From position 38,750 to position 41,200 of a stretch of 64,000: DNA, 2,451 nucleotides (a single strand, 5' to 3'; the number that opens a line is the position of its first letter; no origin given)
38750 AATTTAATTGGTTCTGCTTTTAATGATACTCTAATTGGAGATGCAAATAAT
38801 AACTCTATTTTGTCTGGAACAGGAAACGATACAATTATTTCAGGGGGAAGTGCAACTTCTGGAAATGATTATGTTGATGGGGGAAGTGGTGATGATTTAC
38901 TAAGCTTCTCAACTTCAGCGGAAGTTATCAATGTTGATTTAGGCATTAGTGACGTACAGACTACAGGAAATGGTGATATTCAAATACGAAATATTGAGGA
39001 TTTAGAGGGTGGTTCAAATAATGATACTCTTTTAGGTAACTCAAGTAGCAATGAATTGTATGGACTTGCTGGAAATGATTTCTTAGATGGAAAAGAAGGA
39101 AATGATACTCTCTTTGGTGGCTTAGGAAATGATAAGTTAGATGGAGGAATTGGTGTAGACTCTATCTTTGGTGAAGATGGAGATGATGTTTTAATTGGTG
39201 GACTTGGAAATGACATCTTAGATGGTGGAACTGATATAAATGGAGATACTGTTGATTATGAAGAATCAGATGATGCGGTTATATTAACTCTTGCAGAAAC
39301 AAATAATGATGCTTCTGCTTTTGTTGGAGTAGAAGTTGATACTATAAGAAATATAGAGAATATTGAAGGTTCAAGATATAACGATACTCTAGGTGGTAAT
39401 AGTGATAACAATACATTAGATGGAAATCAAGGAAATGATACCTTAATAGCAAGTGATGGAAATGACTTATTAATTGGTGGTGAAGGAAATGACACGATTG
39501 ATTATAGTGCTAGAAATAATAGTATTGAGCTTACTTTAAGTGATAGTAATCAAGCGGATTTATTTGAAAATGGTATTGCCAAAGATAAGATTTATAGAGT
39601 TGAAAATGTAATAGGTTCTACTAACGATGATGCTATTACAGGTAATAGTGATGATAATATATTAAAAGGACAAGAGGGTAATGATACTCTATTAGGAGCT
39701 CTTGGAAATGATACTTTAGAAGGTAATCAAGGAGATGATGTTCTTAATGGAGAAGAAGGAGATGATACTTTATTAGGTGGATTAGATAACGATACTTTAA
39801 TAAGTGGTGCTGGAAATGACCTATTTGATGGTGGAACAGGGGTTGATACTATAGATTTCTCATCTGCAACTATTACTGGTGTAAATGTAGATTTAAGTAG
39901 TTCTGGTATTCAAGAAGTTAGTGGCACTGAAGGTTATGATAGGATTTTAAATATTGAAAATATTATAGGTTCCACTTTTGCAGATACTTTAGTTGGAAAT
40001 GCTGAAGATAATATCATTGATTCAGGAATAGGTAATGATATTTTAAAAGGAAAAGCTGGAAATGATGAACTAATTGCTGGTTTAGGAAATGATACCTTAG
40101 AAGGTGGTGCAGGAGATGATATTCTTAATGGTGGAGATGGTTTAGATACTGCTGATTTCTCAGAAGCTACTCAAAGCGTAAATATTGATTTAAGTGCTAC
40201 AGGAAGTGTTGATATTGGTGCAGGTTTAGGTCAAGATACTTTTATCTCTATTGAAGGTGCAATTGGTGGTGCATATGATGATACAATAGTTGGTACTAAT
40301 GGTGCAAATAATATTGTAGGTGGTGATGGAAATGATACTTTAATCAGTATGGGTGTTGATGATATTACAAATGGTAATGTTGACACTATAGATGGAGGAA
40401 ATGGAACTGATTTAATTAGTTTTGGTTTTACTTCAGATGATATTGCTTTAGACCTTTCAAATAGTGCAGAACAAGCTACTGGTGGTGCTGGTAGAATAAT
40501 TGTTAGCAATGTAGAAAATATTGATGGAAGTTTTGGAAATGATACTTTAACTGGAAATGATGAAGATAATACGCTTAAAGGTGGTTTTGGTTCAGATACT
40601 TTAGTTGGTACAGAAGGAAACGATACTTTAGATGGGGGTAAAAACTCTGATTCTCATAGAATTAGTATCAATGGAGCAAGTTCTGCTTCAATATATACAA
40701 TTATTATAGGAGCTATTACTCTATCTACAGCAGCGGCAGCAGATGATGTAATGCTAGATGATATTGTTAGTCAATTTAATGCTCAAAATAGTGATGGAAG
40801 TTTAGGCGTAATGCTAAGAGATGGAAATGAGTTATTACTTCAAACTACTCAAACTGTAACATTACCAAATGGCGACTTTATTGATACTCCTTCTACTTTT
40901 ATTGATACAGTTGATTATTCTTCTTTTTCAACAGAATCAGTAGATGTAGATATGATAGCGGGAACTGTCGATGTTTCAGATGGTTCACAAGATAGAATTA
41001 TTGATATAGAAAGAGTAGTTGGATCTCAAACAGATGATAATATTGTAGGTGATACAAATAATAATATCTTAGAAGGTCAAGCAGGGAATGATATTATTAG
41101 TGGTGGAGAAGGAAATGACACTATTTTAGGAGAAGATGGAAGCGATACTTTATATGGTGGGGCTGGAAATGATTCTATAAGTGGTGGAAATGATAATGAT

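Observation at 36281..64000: Giant open reading frame (27,720 nt, 9,240 codons, still open at the window edge) that the ORF track does not show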

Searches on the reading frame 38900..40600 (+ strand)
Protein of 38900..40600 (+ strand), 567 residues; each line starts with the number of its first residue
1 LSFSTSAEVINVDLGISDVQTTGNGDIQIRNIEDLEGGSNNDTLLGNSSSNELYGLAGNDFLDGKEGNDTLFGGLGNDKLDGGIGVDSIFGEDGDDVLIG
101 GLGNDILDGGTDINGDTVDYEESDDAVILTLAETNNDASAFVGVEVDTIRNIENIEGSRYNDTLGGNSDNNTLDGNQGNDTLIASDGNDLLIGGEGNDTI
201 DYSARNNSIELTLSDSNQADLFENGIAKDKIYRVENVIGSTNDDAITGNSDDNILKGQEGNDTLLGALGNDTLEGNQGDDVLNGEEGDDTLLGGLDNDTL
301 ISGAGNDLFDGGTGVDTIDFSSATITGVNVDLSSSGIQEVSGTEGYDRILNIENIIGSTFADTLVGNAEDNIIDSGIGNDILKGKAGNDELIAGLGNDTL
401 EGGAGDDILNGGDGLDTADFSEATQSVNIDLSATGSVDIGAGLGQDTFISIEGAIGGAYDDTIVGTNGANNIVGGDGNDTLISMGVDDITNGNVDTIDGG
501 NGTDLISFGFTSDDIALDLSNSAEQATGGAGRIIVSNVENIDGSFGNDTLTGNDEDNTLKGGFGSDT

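Call 71: search_solved_structures(query=window:38900-40600:+, max_evalue=0.00001)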
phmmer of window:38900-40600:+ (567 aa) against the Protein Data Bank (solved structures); distinct sequences matched with E-value up to 0.00001: 30.
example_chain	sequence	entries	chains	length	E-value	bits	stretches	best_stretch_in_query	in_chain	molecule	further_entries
7usl_C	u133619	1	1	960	6.1e-58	200.2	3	188-420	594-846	Bifunctional hemolysin-adenylate cyclase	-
7rah_E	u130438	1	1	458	7.7e-34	120.6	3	227-372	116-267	Bifunctional adenylate cyclase toxin/hemolysin CyaA,Bifunctional adenylate cyclase toxin/h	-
6sus_A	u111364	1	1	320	3.6e-33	118.4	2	226-419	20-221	Bifunctional hemolysin/adenylate cyclase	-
3hb2_P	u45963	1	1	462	9.3e-12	47.7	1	309-433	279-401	Secreted protease C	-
1k7i_A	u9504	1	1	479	9.9e-12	47.6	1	309-433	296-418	secreted protease C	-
3hbv_P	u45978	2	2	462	1.1e-11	47.5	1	309-433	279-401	Secreted protease C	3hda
1k7q_A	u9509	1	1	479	1.2e-11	47.4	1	309-433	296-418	SECRETED PROTEASE C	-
1k7g_A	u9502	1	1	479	1.2e-11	47.4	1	309-433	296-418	secreted protease C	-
1go8_P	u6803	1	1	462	1.4e-11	47.1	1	309-433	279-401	PROTEASE C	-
3hbu_P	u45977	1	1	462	1.5e-11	47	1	309-433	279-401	Secreted protease C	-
1go7_P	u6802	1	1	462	2.1e-11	46.5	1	309-433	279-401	PROTEASE C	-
9p6c_A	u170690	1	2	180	3.6e-10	42.5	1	238-321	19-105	Hemolysin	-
2zj7_A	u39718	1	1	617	3.2e-09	39.3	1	263-323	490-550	Lipase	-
2zj6_A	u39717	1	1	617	3.8e-09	39.1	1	263-323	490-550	Lipase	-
2z8x_A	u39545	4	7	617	3.9e-09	39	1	263-323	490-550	Lipase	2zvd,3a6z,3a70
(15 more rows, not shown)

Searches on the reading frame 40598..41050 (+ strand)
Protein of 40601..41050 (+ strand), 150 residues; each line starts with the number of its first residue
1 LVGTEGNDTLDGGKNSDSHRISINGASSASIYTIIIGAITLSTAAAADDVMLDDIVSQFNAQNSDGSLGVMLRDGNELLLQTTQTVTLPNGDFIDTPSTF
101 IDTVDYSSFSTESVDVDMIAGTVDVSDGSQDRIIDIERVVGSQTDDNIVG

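Call 39: search_protein_families(library=ncbifam, proteins=[window:40601-41050:+], max_evalue=1)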
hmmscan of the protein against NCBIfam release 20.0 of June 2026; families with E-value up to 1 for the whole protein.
window:40601-41050:+ (150 aa): 3 families
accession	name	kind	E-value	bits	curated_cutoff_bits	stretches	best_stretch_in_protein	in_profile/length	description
TIGR02528.1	EutP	subfamily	0.00017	21.8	138.35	1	74-129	21-76/142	EutP/PduV family microcompartment system protein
NF000004.1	vanH-D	exception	0.083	12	550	1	49-130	31-108/323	D-lactate dehydrogenase VanH-D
NF042983.1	blaOXA-837_like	exception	0.16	11.1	575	1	38-84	40-86/301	OXA-837 family class D beta-lactamase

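Call 64: search_protein_families(library=pfam, proteins=[window:40598-40960:+], max_evalue=1)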
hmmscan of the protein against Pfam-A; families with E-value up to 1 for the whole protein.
window:40598-40960:+ (121 aa): 2 families
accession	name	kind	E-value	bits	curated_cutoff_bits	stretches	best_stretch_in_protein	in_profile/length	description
PF00353.25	HemolysinCabind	-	0.0026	18.1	23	1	1-18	8-25/36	RTX calcium-binding nonapeptide repeat (4 copies)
PF00659.24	POLO_box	-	0.12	12.9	23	1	65-93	10-34/61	POLO box duplicated region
